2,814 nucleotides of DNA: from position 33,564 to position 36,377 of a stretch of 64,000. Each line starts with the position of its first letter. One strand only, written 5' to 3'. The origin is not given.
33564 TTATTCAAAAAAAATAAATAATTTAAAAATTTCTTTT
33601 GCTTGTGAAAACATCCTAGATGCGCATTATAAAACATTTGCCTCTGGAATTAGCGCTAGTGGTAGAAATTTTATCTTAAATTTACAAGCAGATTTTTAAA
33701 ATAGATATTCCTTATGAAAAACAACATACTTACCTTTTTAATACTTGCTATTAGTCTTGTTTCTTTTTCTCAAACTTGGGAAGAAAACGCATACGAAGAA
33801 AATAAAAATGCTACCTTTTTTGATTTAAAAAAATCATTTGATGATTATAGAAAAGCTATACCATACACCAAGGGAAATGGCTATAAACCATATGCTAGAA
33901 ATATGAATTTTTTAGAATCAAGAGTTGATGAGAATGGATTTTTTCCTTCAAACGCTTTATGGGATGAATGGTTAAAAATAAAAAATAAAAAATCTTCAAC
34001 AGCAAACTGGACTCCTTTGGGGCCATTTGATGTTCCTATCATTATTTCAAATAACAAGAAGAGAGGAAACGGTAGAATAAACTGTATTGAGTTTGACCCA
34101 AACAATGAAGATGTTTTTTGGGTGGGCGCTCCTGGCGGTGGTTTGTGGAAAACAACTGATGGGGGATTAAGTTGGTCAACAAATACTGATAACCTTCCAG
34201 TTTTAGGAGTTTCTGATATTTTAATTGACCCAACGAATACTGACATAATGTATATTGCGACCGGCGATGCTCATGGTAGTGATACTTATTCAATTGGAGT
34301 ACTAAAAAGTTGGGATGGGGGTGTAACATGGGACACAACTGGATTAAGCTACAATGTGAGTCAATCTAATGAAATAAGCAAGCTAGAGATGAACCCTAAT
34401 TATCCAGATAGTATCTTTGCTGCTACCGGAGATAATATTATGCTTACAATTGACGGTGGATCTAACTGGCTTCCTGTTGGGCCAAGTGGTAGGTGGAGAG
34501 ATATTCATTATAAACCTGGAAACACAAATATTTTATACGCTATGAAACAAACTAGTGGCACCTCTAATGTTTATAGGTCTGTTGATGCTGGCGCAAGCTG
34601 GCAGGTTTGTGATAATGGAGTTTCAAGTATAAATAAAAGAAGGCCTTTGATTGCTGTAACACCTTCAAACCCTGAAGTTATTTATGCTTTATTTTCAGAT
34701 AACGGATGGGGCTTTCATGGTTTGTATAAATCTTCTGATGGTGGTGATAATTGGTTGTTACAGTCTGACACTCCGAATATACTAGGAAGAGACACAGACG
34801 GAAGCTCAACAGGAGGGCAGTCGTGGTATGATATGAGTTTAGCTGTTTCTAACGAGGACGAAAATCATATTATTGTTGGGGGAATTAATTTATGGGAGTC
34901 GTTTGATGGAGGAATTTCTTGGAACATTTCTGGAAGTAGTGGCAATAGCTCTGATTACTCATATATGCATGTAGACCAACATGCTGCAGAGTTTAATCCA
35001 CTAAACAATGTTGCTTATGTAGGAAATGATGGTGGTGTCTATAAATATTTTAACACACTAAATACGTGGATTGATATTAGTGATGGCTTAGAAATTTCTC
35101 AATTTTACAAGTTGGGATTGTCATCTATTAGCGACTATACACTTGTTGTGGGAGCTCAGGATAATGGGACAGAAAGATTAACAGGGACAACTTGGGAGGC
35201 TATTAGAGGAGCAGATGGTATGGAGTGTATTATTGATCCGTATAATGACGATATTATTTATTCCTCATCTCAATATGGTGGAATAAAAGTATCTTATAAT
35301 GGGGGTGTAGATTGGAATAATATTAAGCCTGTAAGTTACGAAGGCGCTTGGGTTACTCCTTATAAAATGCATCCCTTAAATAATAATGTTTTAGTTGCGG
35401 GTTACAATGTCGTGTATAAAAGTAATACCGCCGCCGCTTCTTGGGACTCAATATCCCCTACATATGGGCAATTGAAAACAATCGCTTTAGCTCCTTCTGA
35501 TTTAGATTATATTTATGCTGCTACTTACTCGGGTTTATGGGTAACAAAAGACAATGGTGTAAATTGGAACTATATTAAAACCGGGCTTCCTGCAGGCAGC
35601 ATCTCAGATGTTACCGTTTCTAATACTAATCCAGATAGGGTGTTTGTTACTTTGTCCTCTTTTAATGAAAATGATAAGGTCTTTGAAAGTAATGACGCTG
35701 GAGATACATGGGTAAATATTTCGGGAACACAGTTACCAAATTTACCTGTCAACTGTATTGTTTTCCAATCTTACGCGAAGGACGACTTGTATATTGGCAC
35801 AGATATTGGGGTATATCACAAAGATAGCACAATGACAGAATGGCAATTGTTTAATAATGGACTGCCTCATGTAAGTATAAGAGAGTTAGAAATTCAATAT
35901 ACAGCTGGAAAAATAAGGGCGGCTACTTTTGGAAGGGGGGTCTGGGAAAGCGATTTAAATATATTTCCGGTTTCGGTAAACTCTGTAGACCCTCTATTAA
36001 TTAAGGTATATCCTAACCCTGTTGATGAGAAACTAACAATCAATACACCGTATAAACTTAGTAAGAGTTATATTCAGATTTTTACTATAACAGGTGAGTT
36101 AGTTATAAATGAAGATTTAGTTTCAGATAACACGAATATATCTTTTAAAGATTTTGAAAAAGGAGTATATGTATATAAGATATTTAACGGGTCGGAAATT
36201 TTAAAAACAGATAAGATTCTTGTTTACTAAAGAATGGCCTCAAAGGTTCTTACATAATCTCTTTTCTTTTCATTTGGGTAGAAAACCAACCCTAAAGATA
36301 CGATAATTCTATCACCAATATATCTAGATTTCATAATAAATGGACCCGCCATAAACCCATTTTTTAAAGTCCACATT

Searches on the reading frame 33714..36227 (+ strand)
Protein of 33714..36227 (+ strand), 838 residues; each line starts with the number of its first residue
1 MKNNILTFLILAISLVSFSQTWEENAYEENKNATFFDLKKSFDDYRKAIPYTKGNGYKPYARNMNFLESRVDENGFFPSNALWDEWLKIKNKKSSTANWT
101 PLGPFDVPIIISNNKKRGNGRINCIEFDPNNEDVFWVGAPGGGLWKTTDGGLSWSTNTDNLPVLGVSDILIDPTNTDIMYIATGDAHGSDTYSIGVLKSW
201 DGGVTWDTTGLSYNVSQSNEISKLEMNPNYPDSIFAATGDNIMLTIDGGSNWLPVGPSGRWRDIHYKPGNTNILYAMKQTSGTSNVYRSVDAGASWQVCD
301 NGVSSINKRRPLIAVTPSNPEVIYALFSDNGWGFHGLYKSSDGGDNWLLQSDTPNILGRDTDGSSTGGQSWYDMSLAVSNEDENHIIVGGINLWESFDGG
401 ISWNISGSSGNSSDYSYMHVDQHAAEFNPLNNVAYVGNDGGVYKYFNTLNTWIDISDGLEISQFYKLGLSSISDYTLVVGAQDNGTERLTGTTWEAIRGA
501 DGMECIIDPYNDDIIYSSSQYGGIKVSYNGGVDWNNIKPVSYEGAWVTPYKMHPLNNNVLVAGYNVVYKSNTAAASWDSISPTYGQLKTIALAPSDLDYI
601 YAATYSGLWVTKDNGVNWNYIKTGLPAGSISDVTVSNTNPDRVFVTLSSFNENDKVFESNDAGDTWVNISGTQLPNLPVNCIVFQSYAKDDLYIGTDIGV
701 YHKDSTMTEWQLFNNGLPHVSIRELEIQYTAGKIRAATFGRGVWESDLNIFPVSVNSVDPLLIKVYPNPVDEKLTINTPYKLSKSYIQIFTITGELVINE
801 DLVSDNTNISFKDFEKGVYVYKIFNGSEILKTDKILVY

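Call 3: search_protein_families(library=pfam, proteins=[window:33714-36227:+], max_evalue=1)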
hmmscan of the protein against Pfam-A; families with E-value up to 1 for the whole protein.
window:33714-36227:+ (838 aa): 4 families
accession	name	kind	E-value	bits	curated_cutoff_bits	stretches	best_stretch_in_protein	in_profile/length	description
PF15902.12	Sortilin-Vps10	-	6.4e-21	75.1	33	3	608-694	3-85/446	Sortilin, neurotensin receptor 3,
PF18962.6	Por_Secre_tail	-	9e-11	42.4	27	1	765-835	1-73/75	Secretion system C-terminal sorting domain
PF13859.12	BNR_3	-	0.0014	18.6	27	1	606-672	151-216/308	BNR repeat-like domain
PF06017.19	Myosin_TH1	-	0.053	13.6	31.1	1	612-679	73-142/185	Unconventional myosin tail, actin- and lipid-binding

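Call 4: search_protein_families(library=ncbifam, proteins=[window:33714-36227:+], max_evalue=1)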
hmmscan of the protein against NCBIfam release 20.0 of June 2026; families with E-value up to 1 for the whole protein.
window:33714-36227:+ (838 aa): 2 families
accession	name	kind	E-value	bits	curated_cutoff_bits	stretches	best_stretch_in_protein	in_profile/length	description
NF045728.1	glycosyl_F510_1955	equivalog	2.8e-31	108.6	175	5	560-684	106-226/246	F510_1955 family glycosylhydrolase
TIGR04183.1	Por_Secre_tail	domain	3.3e-09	36.6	23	1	765-837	1-71/72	T9SS type A sorting domain-containing protein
